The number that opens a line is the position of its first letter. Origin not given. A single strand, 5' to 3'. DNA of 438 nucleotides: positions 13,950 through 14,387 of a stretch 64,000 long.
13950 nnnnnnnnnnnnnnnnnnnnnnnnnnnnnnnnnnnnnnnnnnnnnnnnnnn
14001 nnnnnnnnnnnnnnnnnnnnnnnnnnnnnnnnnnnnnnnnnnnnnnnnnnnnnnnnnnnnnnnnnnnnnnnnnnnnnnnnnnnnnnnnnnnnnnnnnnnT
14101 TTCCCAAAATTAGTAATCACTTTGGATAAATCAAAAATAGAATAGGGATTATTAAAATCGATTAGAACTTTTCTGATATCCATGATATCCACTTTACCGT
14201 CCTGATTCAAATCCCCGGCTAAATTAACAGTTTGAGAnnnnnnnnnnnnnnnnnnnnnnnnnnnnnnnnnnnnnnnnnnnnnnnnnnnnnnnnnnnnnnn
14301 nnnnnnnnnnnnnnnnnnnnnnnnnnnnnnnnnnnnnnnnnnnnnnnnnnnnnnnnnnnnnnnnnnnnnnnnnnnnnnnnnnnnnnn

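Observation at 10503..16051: Three tandem paralogous secreted beta-helix proteins with a shared dockerin-like C-terminal module wedged between tsaB and tsaE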

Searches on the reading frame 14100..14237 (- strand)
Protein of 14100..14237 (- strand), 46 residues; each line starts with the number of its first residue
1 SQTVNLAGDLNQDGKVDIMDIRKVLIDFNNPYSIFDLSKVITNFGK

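Call 11: find_homologous_proteins(query=A2, max_evalue=0.01)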
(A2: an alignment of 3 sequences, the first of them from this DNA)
Query A2 (3 sequences) (46 aa, profile of the alignment): 1 proteins with E <= 0.01 among 11 candidates.
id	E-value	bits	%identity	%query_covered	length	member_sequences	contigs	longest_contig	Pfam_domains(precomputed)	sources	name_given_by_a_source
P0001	5.7e-3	34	35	85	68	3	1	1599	PF01839.30,PF00404.25,PF13517.13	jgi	-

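Call 19: search_protein_representatives(alignment_id=A2)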
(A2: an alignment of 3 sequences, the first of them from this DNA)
Query: 3 sequences, 45 profile positions. Proteins with E-value up to 0.001 (for the whole library): 15021; up to 1e-10: 1252; up to 1e-30: 5. The best 150 are listed.
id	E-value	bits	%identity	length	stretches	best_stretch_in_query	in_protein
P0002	7.8e-43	159.9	-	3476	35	2-17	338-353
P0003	7.4e-41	153.6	-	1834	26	3-17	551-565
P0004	1.6e-37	142.9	-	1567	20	1-17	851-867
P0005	2.0e-33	129.8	-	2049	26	2-17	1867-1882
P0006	8.2e-31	121.4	-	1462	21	2-17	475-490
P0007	1.5e-30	120.6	-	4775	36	3-18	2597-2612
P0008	1.5e-30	120.6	-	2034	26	2-18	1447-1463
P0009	5.9e-29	115.5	-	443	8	2-30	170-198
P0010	1.7e-27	110.8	-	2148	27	2-35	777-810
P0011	2.3e-27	110.4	-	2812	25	3-17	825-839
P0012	3.6e-27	109.8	-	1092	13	3-24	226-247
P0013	5.1e-27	109.3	-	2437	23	1-18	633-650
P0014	5.6e-27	109.1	-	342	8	3-23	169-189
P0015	9.2e-27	108.5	-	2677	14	3-17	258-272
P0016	1.4e-26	107.9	-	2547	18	4-17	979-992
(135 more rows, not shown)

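Call 26: search_solved_structures(query=A3, max_evalue=1, show_alignments=3)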
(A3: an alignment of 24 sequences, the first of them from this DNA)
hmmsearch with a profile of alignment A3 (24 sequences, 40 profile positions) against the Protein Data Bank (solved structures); distinct sequences matched with E-value up to 1: 70 (the best 60 are shown).
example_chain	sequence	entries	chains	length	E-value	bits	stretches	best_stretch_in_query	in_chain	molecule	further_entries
2y3n_B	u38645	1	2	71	1.4e-11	47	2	1-24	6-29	CELLULOSOMAL FAMILY-48 PROCESSIVE GLYCOSIDE HYDROLASE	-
5nrk_B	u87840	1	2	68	9.1e-07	31.5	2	1-17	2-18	DocCel5: Type I dockerin repeat domain from A. cellulolyticus family 5 endoglucanase WP_01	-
5nrm_B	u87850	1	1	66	1.2e-06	31.2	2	1-17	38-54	DocCel5: Type I dockerin repeat domain from A. cellulolyticus family 5 endoglucanase WP_01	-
2b59_B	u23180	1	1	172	6.1e-06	28.9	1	3-27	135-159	Cellulosomal scaffolding protein A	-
2mte_A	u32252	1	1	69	1.7e-05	27.4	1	2-18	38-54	Cellulose 1,4-beta-cellobiosidase (reducing end) CelS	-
1daq_A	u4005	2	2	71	1.9e-05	27.3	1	2-18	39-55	ENDOGLUCANASE SS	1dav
4fl4_A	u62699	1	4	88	2.3e-05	27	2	2-18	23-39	Glycoside hydrolase family 9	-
3kcp_A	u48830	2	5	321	2.8e-05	26.7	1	3-27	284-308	Cellulosomal-scaffolding protein A | Cellulosome anchoring protein cohesin region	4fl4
8x39_A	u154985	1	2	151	4.7e-05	26.1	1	2-30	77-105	Serine protease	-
8x3a_A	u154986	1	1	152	4.8e-05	26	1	2-30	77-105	Serine protease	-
2yik_A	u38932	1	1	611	6.6e-05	25.6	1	2-18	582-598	ENDOGLUCANASE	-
5lxv_B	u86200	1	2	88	6.7e-05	25.6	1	2-17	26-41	Carbohydrate-binding protein WP_009985128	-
2jnk_A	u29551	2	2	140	6.7e-05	25.6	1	2-25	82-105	Hyalurononglucosaminidase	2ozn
5g5d_B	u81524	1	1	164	0.00012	24.8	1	3-27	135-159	CELLULOSOMAL-SCAFFOLDING PROTEIN A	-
5k39_B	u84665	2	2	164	0.00034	23.3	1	3-23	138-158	Dockerin module from a protein of unknown function | Ig domain protein group 2 domain protein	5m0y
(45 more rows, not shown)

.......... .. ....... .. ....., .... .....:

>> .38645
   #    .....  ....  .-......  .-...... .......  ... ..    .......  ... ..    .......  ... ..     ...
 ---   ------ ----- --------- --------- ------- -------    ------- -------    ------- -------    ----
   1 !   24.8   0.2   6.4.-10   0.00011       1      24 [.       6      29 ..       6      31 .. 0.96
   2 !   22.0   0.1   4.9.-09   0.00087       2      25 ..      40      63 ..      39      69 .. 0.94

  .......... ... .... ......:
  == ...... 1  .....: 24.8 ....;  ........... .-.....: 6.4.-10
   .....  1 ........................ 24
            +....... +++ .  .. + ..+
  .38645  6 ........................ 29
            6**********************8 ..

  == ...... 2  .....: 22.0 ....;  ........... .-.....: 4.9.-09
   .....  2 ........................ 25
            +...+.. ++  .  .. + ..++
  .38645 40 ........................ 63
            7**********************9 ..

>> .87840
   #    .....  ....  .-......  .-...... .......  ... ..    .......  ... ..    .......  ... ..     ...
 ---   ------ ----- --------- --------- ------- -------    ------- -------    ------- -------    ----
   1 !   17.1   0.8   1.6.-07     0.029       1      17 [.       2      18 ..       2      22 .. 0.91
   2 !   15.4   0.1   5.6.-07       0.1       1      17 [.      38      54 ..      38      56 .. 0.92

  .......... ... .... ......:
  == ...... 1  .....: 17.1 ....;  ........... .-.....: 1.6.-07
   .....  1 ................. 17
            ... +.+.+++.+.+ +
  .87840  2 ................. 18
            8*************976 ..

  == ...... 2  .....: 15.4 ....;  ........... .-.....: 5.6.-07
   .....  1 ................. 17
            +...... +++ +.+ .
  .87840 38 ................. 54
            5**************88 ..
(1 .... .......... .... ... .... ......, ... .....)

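Call 34: predict_structure(alignment_id=A2)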
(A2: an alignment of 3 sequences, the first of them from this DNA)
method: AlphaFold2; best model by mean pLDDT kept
length: 46 residues; sequences in the alignment: 3
mean_pLDDT: 66.1   pTM: 0.38
mean pLDDT of the five models: 66.1, 61.6, 56.7, 51.2, 48.4
residues with pLDDT >= 90: 0; 70-90: 19; 50-70: 25; < 50: 2
segments of 3 or more residues with pLDDT < 50: none
pLDDT, mean of each block of 10 residues (from residue 1): 69 84 67 54 51
secondary structure, 60 per line:
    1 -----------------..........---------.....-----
elements in order: H18-27 H37-41

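Call 39: fold_search(model_id=the predicted structure, library=pdb)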
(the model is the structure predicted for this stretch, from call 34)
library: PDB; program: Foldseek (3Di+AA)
matches with E <= 10: 1; with E <= 0.001: 0
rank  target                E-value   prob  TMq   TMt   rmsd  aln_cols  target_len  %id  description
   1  6fgo_E                9.6e+00  0.07  0.33  0.26   4.0        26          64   23  Fc in complex with engineered calcium binding domain Z (released 2018-06-20)

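Call 47: predict_structure(alignment_id=A4)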
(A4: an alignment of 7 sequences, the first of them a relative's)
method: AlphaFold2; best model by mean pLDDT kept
length: 431 residues; sequences in the alignment: 7
mean_pLDDT: 79.1   pTM: 0.80
mean pLDDT of the five models: 79.1, 78.3, 75.2, 69.9, 65.8
residues with pLDDT >= 90: 173; 70-90: 144; 50-70: 59; < 50: 55
segments of 3 or more residues with pLDDT < 50: 17-20, 267-280, 300-306, 389-392, 410-431
pLDDT, mean of each block of 10 residues (from residue 1): 79 54 87 95 95 95 92 78 92 95 89 96 80 88 93 72 94 73 84 91 68 83 92 86 88 76 60 43 80 68 48 87 84 88 91 89 94 92 74 55 55 40 43 37
secondary structure, 60 per line:
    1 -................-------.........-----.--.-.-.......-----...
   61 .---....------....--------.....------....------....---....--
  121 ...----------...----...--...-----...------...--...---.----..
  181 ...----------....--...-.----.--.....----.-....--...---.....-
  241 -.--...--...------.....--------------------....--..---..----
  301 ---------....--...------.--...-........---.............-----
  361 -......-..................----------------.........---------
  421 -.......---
elements in order: H2-17 E25-33 H46-52 E58-61 E65-68 E75-78 E87-91 E98-101 E108-111 E115-118 E121-123 E134-136 E141-143 E146-148 E154-156 E163-165 E168-170 E179-183 E194-197 E200-202 E212-216 E223-226 E229-231 E235-239 E245-247 E250-252 E259-263 E284-287 E310-313 E316-318 E328-330 H332-339 H343-355 H362-367 H369-386 H403-411 H422-428

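Call 52: fold_search(model_id=the predicted structure, library=pdb)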
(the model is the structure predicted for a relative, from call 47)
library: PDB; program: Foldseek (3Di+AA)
matches with E <= 10: 275; with E <= 0.001: 18
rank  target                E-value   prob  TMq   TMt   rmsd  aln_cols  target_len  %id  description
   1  1ru4                  3.9e-06  1.00  0.42  0.45   8.6       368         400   15  Crystal structure of pectate lyase Pel9A (released 2004-04-13)
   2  8bwk_D                7.7e-06  1.00  0.36  0.23  12.0       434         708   11  Metagenomic derived PL6 alginate lyase (released 2023-12-20)
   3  5olq_A                1.1e-05  1.00  0.37  0.38   9.2       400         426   14  Rhamnogalacturonan lyase (released 2017-11-29)
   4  5olr_C                1.5e-05  1.00  0.42  0.42   8.6       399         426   14  Rhamnogalacturonan lyase (released 2017-11-29)
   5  5olq_C                2.7e-05  1.00  0.44  0.44   8.1       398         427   14  Rhamnogalacturonan lyase (released 2017-11-29)
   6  8bwk_A                2.9e-05  1.00  0.37  0.23   8.5       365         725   13  Metagenomic derived PL6 alginate lyase (released 2023-12-20)
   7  6qps_B                3.3e-05  1.00  0.32  0.32  10.2       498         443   14  Structural characterization of a mannuronic acid specific polysaccharide family 6 lyase enzyme from human gut microbio (released 2019-09-25)
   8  6qps_A                9.1e-05  1.00  0.40  0.39  15.4       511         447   13  Structural characterization of a mannuronic acid specific polysaccharide family 6 lyase enzyme from human gut microbio (released 2019-09-25)
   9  7o84_B                1.9e-04  1.00  0.38  0.40  10.4       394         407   15  Structure of the PL6 family alginate lyase Pedsa0632 from Pseudopedobacter saltans in complex with substrate (released 2021-07-28)
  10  5olr_A                2.4e-04  1.00  0.42  0.42   8.3       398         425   14  Rhamnogalacturonan lyase (released 2017-11-29)
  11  7o7a_B                2.4e-04  1.00  0.38  0.40  10.5       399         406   14  Structure of the PL6 family alginate lyase Pedsa0632 from Pseudopedobacter saltans (released 2021-07-28)
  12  4mr0_B                2.4e-04  1.00  0.34  0.33  10.3       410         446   12  Crystal structure of PfbA, a surface adhesin of Streptococcus pneumoniae (released 2014-02-05)
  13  7o7a_A                2.5e-04  1.00  0.37  0.39   8.1       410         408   12  Structure of the PL6 family alginate lyase Pedsa0632 from Pseudopedobacter saltans (released 2021-07-28)
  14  9rkv_M                3.5e-04  1.00  0.34  0.27  17.9       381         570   13  Agrobacterium phage 7-7-1 tail fibers (released 2025-12-10)
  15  8bwk_C                3.7e-04  1.00  0.37  0.24   8.2       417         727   13  Metagenomic derived PL6 alginate lyase (released 2023-12-20)
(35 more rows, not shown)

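Call 67: find_related_loci(query=A8, collection=metagenome_contigs, flank=6000)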
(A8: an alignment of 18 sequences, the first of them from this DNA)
Query A8 (40 aa) in metagenome_contigs; peptide patterns used: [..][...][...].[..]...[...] (x = any residue, [..] = any of these).
600 stretches matched a pattern (row limit reached: there are more); 84 encode a relative of the query (tblastn E <= 1e-3); the best 80 are kept; 79 distinct loci.
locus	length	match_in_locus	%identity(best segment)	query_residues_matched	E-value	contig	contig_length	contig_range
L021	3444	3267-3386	55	1-40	5e-13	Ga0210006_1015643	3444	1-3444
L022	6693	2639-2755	56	2-40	5e-12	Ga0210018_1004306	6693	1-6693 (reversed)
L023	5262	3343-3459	56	2-40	5e-12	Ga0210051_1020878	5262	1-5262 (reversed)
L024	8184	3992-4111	58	1-40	5e-12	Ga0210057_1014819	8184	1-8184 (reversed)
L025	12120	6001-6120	60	1-40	7e-12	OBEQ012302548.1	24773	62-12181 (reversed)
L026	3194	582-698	54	2-40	1e-11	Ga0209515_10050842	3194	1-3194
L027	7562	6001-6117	54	2-40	5e-12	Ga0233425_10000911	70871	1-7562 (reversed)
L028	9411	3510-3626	51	2-40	1e-11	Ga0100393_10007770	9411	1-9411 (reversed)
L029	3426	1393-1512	55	1-40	2e-11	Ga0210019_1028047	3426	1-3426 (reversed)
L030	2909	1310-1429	53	1-40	4e-11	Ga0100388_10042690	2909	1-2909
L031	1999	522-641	53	1-40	4e-11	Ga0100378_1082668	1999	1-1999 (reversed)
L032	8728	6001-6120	53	1-40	5e-11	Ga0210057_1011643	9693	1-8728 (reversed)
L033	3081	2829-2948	53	1-40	6e-11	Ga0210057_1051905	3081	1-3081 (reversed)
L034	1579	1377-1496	53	1-40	8e-11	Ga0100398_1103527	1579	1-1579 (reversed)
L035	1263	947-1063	54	2-40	1e-10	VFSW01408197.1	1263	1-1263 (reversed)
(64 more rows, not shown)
